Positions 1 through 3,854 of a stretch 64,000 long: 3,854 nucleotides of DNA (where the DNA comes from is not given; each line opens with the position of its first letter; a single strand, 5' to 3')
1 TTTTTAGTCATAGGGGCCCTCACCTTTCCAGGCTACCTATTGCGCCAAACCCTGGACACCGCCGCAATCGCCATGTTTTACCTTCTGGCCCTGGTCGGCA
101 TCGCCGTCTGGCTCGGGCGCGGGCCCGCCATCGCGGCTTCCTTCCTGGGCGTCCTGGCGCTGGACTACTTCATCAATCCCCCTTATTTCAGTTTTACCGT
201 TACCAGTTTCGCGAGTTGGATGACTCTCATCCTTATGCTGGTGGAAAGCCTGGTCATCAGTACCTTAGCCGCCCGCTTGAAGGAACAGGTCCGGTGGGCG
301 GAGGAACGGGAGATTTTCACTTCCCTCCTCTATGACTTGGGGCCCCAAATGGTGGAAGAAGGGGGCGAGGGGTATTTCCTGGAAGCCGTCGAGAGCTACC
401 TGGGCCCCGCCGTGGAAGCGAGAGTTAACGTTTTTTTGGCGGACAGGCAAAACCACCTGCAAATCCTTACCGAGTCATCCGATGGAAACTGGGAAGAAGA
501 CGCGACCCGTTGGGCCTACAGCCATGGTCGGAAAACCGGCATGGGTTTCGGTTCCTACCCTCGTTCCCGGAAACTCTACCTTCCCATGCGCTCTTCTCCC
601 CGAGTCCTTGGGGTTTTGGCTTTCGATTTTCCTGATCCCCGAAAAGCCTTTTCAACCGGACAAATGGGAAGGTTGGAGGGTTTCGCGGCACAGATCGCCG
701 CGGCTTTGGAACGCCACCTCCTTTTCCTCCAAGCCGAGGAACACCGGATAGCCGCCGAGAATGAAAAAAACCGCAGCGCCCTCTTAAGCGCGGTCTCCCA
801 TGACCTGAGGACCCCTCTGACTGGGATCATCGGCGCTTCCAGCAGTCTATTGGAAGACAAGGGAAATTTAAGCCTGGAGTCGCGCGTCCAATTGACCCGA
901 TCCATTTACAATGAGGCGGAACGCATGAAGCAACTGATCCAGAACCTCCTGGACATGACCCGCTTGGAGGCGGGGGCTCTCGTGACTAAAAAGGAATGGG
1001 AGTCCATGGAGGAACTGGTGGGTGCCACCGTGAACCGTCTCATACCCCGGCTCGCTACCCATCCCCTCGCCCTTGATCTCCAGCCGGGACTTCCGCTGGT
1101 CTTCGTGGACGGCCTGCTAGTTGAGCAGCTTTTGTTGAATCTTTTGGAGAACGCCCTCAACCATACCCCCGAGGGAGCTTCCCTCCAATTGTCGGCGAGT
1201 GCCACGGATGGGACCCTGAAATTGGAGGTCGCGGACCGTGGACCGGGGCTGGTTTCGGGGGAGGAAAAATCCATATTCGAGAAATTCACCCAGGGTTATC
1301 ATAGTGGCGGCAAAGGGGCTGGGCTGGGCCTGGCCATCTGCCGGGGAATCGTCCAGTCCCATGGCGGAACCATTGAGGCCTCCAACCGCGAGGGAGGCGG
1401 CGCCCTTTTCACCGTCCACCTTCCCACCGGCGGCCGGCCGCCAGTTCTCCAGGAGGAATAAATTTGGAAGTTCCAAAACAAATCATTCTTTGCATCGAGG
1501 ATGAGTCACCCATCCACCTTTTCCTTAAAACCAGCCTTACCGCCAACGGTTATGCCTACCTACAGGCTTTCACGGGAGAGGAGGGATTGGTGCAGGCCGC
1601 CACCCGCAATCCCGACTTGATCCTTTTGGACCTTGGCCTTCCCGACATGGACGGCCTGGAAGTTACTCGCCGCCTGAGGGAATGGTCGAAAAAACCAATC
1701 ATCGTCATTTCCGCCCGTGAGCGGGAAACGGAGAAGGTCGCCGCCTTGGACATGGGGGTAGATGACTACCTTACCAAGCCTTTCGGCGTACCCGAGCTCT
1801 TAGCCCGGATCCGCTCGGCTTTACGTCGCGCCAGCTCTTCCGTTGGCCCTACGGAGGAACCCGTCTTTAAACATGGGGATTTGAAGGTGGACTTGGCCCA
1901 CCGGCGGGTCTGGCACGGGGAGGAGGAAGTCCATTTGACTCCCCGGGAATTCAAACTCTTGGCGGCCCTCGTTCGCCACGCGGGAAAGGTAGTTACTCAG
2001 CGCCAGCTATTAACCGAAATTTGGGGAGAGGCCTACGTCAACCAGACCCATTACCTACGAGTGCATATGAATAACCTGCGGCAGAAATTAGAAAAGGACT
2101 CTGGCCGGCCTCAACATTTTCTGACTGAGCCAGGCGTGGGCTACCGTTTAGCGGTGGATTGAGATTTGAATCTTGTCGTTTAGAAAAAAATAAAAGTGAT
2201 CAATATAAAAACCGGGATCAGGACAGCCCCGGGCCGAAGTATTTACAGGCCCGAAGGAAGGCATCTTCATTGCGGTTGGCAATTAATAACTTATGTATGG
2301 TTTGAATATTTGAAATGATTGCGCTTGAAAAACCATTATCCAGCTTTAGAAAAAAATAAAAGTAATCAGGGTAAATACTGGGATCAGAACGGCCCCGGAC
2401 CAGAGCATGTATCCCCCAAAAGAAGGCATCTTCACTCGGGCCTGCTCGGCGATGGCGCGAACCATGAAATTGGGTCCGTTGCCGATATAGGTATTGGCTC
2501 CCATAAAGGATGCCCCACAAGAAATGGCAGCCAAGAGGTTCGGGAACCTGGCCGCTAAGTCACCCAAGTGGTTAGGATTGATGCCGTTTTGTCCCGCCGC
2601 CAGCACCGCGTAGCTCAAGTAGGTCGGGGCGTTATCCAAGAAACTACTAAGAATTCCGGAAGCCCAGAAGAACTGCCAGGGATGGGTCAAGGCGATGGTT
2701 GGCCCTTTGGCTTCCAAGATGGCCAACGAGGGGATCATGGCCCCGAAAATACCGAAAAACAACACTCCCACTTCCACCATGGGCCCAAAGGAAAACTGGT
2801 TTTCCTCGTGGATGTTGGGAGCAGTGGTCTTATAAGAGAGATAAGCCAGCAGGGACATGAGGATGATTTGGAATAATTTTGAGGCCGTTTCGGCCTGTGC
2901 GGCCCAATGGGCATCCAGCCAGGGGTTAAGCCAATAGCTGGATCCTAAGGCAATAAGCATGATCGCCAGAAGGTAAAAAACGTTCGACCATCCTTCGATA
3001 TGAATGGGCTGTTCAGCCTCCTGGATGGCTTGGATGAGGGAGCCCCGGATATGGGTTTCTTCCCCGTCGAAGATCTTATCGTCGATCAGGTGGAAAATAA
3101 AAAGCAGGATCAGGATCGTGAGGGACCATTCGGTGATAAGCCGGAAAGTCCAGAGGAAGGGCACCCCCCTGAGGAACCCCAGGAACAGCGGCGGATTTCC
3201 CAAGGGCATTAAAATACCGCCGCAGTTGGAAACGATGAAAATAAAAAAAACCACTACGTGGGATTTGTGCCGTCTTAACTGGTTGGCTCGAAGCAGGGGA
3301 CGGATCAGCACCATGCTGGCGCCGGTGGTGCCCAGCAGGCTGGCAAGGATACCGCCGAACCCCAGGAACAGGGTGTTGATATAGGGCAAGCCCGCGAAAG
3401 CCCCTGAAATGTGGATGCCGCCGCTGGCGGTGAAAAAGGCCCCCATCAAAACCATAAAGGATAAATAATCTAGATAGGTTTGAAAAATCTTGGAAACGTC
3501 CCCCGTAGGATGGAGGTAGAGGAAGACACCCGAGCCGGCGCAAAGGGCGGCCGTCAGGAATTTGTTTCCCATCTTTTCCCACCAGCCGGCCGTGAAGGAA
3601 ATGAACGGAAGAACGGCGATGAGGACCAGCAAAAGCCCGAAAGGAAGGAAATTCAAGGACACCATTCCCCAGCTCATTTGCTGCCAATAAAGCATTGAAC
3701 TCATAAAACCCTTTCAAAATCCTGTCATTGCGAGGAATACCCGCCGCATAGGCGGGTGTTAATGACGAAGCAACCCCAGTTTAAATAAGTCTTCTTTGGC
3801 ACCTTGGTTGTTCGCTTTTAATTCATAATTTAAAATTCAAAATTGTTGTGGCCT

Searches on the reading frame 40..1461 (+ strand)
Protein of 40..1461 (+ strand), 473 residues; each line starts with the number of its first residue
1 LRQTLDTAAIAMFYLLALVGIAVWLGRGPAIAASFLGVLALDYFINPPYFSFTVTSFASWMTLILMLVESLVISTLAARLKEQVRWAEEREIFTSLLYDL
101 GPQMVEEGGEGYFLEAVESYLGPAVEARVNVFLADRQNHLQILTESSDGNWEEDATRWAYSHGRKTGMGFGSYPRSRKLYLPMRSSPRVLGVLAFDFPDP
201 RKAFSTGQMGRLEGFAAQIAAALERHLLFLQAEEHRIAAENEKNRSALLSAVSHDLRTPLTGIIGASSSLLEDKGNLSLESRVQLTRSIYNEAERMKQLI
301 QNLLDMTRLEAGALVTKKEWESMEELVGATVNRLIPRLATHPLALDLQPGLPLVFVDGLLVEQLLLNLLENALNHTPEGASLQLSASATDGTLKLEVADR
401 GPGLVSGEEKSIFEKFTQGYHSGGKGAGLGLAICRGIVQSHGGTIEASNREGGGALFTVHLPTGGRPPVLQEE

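Call 17: search_protein_families(library=pfam, proteins=[window:40-1461:+], max_evalue=0.001)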
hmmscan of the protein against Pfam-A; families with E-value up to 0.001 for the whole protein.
window:40-1461:+ (473 aa): 6 families
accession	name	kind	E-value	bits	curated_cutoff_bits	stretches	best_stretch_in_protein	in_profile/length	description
PF02518.31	HATPase_c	-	2.3e-25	89.6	26.4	1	358-463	3-109/111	Histidine kinase-, DNA gyrase B-, and HSP90-like ATPase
PF13493.11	DUF4118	-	1.2e-24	86.6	28.4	1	3-90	20-107/107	Domain of unknown function (DUF4118)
PF00512.31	HisKA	-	5.6e-18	65.2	26.9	1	245-312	2-66/66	His Kinase A (phospho-acceptor) domain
PF13492.12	GAF_3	-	3.7e-07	31.1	27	1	153-225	54-129/129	GAF domain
PF13581.12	HATPase_c_2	-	0.00029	21.3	27.4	1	364-441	39-112/127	Histidine kinase-like ATPase domain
PF13185.12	GAF_2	-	0.0005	20.7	28.6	0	165-224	83-136/136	GAF domain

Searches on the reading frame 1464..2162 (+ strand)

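Call 17: search_protein_families(library=pfam, proteins=[window:1464-2162:+], max_evalue=0.001)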
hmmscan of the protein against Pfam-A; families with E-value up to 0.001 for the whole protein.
window:1464-2162:+ (232 aa): 2 families
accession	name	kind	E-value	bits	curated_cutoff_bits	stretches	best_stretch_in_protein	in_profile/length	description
PF00486.34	Trans_reg_C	-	1.4e-25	89.6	26.2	1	154-229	2-77/77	Transcriptional regulatory protein, C terminal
PF00072.30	Response_reg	-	3e-25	89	30.2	1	8-117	1-111/111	Response regulator receiver domain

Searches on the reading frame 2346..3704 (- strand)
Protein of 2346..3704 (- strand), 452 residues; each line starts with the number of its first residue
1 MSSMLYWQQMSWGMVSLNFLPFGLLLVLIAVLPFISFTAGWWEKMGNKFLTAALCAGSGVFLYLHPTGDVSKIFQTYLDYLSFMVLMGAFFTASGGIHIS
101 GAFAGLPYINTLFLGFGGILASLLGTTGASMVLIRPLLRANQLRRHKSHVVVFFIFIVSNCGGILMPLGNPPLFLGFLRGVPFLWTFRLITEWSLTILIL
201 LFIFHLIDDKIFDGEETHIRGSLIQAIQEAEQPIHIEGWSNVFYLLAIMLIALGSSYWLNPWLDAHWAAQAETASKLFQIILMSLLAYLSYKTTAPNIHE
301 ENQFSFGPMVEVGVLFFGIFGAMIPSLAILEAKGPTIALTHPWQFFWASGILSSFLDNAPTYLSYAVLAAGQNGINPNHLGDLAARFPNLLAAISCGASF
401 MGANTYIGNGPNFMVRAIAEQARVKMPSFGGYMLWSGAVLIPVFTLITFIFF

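Call 17: search_protein_families(library=pfam, proteins=[window:2346-3704:-], max_evalue=0.001)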
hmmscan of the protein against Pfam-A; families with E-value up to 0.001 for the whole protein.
window:2346-3704:- (452 aa): 2 families
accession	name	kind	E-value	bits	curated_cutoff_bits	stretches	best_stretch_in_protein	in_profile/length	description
PF16980.11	CitMHS_2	-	5.3e-142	474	25.7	1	17-452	7-448/448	Putative citrate transport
PF03600.22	CitMHS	-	7.3e-06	25.7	31.9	1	111-371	81-316/336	Citrate transporter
